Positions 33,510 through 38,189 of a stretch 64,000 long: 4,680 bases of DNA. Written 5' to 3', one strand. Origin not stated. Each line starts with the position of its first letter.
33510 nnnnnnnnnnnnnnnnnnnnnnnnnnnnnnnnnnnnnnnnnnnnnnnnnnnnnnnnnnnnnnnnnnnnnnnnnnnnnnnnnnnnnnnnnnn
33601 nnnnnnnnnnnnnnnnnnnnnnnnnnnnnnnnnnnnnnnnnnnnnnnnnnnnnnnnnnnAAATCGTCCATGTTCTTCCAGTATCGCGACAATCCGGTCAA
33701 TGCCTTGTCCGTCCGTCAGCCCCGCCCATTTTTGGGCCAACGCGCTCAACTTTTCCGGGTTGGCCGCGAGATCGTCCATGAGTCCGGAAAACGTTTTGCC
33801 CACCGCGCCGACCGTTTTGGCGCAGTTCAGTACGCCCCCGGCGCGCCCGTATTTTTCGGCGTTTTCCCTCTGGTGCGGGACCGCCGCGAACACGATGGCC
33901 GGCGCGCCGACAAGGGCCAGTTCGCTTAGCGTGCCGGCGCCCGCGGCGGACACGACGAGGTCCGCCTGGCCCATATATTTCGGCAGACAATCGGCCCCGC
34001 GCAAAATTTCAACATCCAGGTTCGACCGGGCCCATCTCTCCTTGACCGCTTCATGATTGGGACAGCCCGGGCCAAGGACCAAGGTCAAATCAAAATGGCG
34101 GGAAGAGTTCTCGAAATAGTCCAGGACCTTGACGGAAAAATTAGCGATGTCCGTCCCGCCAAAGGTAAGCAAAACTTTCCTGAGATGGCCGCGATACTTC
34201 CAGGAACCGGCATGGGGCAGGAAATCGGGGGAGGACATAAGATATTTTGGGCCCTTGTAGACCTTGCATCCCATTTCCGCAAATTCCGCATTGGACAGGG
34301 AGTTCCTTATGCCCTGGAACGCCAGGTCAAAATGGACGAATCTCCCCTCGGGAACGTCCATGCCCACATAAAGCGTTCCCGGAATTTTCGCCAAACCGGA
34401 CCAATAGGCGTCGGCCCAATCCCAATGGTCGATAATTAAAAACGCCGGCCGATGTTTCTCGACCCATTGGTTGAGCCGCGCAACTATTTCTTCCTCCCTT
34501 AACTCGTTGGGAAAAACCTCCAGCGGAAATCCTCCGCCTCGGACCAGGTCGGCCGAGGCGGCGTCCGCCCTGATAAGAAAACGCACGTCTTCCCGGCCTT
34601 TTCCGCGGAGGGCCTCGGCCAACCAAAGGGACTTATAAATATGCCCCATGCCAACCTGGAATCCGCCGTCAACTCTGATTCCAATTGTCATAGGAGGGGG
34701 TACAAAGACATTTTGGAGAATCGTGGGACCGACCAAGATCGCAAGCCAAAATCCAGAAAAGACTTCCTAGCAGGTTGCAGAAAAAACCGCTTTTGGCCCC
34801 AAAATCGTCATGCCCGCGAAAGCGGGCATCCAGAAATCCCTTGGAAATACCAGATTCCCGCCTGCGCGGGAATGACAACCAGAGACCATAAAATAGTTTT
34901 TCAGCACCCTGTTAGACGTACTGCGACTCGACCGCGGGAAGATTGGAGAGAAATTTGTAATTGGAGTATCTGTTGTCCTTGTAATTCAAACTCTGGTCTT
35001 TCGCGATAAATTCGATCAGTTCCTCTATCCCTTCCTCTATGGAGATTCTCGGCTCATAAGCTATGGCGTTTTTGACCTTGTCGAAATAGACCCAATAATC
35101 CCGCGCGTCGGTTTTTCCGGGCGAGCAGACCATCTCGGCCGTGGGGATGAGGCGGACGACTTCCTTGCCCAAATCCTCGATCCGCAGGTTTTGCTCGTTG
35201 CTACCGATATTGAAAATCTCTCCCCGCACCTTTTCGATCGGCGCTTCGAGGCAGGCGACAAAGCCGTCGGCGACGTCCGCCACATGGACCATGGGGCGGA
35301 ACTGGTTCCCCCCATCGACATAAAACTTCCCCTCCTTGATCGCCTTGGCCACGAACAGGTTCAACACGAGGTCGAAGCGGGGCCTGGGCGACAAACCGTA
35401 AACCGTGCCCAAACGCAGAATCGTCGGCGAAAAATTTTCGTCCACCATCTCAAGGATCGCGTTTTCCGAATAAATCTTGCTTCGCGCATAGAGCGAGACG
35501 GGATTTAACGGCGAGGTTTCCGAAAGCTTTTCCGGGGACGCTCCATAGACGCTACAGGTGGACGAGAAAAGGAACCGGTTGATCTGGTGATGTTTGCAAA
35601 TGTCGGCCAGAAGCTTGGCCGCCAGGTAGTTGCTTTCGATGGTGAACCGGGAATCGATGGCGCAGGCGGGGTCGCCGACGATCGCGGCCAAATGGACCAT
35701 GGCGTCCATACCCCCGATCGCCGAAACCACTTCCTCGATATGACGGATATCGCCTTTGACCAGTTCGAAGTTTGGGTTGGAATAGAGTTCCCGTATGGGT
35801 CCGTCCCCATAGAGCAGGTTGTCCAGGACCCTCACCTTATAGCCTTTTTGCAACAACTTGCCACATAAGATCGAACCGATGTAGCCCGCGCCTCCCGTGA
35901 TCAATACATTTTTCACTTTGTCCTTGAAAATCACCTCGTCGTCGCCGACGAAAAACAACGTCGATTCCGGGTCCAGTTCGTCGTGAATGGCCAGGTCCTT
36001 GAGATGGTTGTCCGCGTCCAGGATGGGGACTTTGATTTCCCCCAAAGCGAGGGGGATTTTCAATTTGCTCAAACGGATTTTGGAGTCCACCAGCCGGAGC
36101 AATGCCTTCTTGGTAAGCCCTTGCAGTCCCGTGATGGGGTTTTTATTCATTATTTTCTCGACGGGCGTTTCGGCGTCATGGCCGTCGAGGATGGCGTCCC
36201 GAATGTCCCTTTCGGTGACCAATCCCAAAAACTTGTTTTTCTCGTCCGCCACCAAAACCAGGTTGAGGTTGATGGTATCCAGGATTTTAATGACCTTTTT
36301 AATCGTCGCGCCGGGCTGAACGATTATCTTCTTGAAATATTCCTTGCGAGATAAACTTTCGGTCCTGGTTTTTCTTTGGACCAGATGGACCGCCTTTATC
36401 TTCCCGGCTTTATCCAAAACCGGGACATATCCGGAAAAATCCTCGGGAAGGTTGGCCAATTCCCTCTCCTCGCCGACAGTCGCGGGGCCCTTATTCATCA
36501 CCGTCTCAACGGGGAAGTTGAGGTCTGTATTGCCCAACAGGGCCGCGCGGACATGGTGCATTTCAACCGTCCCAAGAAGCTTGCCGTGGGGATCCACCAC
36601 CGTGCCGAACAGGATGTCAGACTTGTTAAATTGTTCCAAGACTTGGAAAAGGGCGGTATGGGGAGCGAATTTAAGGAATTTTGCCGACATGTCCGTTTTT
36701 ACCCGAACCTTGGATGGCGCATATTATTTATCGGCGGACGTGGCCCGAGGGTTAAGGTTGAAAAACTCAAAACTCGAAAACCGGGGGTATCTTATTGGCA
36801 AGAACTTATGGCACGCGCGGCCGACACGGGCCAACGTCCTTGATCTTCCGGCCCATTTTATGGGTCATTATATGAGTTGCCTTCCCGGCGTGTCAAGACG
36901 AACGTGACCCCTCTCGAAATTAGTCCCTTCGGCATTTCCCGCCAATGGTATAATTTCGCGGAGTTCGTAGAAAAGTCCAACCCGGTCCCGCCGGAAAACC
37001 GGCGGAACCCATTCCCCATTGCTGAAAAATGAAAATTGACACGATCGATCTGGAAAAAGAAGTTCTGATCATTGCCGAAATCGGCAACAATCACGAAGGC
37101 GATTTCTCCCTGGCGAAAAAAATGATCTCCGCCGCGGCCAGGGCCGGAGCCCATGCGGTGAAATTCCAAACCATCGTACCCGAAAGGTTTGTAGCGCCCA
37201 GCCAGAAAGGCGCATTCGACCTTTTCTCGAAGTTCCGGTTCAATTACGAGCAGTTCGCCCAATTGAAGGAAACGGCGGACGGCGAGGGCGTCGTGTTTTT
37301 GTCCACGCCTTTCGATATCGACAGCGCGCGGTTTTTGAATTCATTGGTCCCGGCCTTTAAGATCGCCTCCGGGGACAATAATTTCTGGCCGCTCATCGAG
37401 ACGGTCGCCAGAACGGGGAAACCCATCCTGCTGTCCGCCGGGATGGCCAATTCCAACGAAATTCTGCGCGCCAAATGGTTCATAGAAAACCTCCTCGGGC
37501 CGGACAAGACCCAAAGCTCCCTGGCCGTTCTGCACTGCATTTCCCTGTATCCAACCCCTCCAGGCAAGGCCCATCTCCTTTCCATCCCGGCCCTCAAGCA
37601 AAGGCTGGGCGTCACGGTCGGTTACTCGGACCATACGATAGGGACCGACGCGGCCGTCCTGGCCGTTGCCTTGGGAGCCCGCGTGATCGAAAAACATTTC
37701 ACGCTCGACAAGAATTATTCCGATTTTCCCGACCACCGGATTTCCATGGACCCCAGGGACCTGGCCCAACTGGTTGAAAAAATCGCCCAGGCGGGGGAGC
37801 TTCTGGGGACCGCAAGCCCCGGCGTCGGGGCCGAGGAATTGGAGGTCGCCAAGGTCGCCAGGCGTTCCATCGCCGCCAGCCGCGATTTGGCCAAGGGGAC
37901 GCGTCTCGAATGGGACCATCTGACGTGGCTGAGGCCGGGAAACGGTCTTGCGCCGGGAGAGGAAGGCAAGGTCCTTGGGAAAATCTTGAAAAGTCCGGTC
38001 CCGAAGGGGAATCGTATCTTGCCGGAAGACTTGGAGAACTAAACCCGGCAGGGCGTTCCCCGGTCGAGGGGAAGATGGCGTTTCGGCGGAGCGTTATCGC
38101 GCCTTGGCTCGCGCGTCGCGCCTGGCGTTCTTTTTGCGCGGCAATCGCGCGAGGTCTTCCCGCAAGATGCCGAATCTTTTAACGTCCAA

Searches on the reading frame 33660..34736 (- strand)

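Call 49: search_protein_families(library=pfam, proteins=[window:33660-34736:-], max_evalue=0.001)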
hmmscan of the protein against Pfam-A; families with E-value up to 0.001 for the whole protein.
window:33660-34736:- (359 aa): 1 family
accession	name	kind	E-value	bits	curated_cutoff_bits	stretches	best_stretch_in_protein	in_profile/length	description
PF04101.22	Glyco_tran_28_C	-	3.3e-13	50.4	22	1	189-311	2-129/166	Glycosyltransferase family 28 C-terminal domain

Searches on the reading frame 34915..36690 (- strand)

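Call 49: search_protein_families(library=pfam, proteins=[window:34915-36690:-], max_evalue=0.001)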
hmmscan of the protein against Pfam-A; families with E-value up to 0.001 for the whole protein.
window:34915-36690:- (592 aa): 9 families
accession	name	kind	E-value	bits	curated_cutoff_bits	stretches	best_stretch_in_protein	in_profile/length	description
PF01370.27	Epimerase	-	2.4e-46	158.5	20.9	1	262-496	1-240/240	NAD dependent epimerase/dehydratase family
PF16363.11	GDP_Man_Dehyd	-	3.3e-29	102.8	27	1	263-557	1-331/332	GDP-mannose 4,6 dehydratase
PF01073.25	3Beta_HSD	-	1.4e-17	64.1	22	1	263-481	1-229/280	3-beta hydroxysteroid dehydrogenase/isomerase family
PF04321.23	RmlD_sub_bind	-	1.4e-14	54.3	27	1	261-524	2-240/287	RmlD substrate binding domain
PF00571.33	CBS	-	3.2e-14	53.4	24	1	122-168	10-56/57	CBS domain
PF13460.12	NAD_binding_10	-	8.1e-12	45.8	27.2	1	266-431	1-147/184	NAD(P)H-binding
PF02719.21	Polysacc_synt_2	-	1e-08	35.2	20.2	1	262-432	1-173/293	Polysaccharide biosynthesis protein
PF05368.20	NmrA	-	6.7e-07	29.6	27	1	260-380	3-109/298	NmrA-like family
PF07993.18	NAD_binding_4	-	7.8e-07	28.9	20.1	0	326-436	87-212/258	Male sterility protein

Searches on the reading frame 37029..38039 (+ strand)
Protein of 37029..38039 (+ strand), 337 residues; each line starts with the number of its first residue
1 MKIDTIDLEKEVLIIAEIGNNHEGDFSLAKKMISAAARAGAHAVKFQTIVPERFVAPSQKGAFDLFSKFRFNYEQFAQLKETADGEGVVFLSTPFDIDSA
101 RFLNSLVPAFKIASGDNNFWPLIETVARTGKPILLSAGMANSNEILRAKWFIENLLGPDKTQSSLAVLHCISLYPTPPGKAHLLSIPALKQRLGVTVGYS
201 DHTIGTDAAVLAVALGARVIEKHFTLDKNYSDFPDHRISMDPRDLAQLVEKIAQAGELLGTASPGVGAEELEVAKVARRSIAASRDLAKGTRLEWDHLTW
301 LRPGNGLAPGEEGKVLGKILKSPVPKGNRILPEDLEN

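Call 66: search_protein_families(library=pfam, proteins=[window:37029-38039:+], max_evalue=0.0001)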
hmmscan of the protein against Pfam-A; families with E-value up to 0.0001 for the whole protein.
window:37029-38039:+ (337 aa): 2 families
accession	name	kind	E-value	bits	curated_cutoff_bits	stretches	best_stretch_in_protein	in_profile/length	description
PF03102.20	NeuB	-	7.1e-70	235.6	22.1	1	32-262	1-239/241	NeuB family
PF08666.17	SAF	-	9.7e-08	32.9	21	1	278-336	1-63/63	SAF domain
